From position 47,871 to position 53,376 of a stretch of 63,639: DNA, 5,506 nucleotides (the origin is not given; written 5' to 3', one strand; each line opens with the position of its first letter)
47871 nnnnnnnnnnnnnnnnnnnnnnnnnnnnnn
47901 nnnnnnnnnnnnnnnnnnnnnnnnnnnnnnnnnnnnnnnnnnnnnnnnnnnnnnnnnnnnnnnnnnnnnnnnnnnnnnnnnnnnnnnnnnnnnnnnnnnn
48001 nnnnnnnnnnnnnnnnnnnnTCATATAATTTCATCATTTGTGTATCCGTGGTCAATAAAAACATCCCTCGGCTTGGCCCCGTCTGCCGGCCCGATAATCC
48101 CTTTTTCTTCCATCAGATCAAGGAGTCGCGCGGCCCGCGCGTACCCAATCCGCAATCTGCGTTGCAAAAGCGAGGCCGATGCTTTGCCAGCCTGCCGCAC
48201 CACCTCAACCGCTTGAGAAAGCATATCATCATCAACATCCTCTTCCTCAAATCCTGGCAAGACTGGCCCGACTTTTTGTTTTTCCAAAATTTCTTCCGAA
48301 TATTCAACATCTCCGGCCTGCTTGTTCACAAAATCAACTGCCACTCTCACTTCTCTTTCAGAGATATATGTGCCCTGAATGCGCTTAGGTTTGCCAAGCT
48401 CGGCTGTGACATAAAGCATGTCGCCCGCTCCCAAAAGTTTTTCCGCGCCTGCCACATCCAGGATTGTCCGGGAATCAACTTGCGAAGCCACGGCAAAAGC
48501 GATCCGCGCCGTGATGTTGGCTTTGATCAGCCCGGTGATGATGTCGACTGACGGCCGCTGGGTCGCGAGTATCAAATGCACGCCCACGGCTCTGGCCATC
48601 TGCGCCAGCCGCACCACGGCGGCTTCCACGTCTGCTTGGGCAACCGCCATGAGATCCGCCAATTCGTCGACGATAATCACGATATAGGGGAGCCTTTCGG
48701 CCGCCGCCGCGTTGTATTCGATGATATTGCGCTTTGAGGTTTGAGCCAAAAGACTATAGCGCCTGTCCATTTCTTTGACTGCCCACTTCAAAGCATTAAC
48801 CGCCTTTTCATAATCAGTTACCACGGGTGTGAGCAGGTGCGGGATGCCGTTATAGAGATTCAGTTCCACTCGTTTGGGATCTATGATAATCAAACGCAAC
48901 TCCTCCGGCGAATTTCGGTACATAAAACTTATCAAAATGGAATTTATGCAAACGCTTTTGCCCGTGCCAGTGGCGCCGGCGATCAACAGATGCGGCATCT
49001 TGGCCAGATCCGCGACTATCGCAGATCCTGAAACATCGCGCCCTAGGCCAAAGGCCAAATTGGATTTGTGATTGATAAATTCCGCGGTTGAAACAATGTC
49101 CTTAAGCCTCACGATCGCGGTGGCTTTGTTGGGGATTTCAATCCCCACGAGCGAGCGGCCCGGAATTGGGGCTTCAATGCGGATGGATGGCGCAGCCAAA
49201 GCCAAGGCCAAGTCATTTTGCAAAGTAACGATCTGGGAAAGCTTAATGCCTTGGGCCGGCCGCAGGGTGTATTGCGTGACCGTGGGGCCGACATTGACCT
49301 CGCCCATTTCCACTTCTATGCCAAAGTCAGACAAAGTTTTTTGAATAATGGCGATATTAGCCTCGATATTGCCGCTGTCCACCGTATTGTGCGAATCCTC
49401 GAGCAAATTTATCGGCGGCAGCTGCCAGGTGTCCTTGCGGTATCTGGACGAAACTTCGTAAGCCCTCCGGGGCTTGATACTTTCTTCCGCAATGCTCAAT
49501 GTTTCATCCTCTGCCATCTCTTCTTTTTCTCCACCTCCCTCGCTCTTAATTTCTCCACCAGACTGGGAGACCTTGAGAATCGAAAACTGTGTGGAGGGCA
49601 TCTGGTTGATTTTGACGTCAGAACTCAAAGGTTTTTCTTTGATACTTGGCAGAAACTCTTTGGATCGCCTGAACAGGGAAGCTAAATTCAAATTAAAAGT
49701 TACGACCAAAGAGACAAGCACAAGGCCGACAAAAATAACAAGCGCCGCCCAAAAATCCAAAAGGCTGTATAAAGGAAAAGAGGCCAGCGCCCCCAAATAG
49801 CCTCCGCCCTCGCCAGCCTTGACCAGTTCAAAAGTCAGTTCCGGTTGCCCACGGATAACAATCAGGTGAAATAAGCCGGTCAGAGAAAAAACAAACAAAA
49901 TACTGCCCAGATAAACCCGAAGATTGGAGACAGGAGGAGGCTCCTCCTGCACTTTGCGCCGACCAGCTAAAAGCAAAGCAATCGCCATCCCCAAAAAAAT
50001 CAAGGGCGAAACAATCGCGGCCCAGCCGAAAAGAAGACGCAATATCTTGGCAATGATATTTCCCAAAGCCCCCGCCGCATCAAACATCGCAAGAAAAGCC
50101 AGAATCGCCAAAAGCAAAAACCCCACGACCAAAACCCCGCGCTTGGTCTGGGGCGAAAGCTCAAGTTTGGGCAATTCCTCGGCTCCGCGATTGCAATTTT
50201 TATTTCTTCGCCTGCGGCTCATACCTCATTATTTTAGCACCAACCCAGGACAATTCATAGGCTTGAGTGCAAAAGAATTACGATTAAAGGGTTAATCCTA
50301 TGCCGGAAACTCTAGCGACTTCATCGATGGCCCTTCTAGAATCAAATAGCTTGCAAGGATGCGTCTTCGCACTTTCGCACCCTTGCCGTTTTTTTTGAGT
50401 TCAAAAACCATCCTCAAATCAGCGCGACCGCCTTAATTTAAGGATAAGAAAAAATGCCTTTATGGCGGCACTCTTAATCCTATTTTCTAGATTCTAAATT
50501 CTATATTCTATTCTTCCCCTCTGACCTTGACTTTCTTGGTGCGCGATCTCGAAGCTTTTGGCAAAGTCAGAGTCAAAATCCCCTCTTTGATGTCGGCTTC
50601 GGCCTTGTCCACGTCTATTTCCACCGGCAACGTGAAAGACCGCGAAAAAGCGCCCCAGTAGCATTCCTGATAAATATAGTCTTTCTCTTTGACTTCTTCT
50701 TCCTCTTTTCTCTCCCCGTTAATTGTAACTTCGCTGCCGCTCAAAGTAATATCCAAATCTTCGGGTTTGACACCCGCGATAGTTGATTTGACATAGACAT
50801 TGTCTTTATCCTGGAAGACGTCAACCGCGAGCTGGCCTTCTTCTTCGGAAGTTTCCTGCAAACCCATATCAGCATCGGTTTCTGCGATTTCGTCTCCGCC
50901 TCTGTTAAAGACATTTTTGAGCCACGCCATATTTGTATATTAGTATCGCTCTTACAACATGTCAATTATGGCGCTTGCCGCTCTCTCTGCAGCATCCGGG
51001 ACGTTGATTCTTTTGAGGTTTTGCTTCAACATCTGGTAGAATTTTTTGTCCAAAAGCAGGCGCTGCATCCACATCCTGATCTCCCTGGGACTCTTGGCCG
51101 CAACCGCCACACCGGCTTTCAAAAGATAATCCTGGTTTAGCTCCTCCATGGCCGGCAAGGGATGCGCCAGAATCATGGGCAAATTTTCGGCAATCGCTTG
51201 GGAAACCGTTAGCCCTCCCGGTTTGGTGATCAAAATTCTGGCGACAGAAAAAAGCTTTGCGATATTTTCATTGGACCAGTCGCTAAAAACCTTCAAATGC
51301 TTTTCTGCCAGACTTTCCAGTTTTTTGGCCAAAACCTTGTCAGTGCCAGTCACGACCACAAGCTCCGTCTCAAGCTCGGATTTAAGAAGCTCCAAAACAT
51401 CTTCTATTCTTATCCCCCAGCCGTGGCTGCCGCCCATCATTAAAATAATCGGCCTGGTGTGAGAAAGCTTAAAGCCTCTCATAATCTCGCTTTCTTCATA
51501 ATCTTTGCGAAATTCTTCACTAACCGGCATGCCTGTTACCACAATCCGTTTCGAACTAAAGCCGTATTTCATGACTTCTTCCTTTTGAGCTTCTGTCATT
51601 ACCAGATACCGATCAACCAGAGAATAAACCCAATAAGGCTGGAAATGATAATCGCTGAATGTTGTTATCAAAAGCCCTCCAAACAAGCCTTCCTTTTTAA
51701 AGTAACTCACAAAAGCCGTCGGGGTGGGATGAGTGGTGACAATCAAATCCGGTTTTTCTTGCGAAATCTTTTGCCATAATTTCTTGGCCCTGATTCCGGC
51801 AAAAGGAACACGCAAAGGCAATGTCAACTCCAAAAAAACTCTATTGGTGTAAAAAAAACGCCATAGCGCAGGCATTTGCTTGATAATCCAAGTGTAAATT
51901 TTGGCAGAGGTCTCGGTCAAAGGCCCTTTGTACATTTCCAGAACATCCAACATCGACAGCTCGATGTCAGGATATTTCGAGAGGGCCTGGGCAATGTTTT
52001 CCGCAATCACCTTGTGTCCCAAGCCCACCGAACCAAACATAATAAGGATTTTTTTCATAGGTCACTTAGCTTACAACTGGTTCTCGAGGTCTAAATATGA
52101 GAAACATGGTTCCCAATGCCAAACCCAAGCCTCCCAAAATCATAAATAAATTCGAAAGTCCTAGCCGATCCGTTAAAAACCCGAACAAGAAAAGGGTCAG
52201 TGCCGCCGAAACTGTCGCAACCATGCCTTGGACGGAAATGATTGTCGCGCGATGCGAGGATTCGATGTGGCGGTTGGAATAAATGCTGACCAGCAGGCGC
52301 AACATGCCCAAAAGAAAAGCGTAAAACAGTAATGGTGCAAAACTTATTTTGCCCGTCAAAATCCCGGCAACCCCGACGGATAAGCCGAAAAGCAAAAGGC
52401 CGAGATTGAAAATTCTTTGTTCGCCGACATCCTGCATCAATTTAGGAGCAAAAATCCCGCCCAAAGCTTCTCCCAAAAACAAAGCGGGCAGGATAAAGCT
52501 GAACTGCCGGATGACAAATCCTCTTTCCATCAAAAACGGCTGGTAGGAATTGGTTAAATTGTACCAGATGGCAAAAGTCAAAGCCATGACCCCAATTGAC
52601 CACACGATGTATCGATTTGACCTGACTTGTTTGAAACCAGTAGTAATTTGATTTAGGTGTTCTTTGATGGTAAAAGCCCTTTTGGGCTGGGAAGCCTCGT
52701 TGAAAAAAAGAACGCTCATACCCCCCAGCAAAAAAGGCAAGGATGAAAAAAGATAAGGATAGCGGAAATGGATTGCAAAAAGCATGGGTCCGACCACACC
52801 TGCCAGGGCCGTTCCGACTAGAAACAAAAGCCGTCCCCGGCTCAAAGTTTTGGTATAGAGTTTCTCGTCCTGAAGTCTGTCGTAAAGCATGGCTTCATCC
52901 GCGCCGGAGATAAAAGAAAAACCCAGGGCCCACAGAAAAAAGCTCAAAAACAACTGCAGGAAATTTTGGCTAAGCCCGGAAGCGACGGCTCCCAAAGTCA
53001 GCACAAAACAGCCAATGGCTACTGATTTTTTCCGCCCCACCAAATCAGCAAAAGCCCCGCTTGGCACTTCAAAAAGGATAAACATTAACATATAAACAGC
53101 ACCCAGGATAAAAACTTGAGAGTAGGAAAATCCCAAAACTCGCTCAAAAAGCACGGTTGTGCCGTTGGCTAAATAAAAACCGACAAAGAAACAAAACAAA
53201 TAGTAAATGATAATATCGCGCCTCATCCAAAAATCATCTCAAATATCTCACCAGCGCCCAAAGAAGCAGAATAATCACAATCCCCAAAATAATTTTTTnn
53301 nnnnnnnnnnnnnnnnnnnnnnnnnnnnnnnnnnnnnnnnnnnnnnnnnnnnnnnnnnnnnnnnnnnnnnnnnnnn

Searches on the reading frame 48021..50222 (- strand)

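Call 5: search_protein_families(library=pfam, proteins=[window:48021-50222:-], max_evalue=0.001)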
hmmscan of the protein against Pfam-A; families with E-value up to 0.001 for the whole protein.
window:48021-50222:- (733 aa): 8 families
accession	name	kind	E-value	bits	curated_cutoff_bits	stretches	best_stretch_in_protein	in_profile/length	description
PF01580.24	FtsK_SpoIIIE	-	1.7e-60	204.7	24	1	373-559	2-221/221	FtsK/SpoIIIE family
PF17854.6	FtsK_alpha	-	3.1e-31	108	22.9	1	268-365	1-101/101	FtsK alpha domain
PF09397.16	FtsK_gamma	-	1.2e-26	92.6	30.6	1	664-723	3-62/63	Ftsk gamma domain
PF13491.11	FtsK_4TM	-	7.7e-10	39.1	23.1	1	49-186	46-169/171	4TM region of DNA translocase FtsK/SpoIIIE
PF07332.16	Phage_holin_3_6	-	1.1e-05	25.9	28.4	1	16-97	20-101/116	Putative Actinobacterial Holin-X, holin superfamily III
PF20703.3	nSTAND1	-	0.0002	21.6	27.1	1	393-553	17-158/379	Novel STAND NTPase 1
PF12846.13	AAA_10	-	0.00031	20.3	27.5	0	408-453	20-61/362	AAA-like domain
PF01935.23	DUF87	-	0.00065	20.3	23.2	0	404-450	16-61/220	Helicase HerA, central domain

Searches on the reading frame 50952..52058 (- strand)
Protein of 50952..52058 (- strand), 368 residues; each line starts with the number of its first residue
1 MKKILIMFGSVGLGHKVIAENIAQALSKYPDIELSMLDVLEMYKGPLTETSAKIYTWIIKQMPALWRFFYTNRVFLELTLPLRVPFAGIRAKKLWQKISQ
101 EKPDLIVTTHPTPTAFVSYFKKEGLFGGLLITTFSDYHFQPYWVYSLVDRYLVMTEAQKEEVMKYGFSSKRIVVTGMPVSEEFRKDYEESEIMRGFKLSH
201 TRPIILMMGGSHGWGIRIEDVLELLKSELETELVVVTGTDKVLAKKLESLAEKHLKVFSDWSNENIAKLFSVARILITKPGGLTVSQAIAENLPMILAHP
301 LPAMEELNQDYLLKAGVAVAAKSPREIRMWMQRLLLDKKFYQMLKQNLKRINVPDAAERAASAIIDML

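Call 46: search_protein_families(library=pfam, proteins=[window:50952-52058:-], max_evalue=0.0001)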
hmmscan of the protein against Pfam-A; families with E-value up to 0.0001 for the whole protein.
window:50952-52058:- (368 aa): 4 families
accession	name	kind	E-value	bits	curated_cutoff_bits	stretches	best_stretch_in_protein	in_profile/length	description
PF06925.17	MGDG_synth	-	6.6e-21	75.6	25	1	15-179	1-169/169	Monogalactosyldiacylglycerol (MGDG) synthase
PF00534.26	Glycos_transf_1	-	3.5e-06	27.1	26.4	1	216-349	28-170/172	Glycosyl transferases group 1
PF02350.25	Epimerase_2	-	4.6e-06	26.2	30.6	1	150-362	125-344/347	UDP-N-acetylglucosamine 2-epimerase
PF13439.12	Glyco_transf_4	-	3.1e-05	24.5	28.5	0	79-175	49-162/170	Glycosyltransferase Family 4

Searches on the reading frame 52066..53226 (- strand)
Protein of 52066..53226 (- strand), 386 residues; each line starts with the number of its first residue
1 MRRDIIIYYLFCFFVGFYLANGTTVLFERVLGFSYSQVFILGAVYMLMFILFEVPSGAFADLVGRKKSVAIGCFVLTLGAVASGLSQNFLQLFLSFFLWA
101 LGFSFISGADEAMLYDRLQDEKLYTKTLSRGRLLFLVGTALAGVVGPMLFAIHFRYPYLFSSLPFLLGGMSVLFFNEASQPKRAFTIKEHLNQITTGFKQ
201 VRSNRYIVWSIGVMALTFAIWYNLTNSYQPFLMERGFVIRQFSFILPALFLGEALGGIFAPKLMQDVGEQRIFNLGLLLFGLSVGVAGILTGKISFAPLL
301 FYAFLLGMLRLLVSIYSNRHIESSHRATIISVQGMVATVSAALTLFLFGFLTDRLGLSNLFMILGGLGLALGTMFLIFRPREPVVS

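Call 46: search_protein_families(library=pfam, proteins=[window:52066-53226:-], max_evalue=0.0001)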
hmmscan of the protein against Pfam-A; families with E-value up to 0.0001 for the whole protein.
window:52066-53226:- (386 aa): 1 family
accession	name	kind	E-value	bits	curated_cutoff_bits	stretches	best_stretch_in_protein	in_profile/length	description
PF07690.21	MFS_1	-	2.5e-29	102.7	33.4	2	10-234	5-231/347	Major Facilitator Superfamily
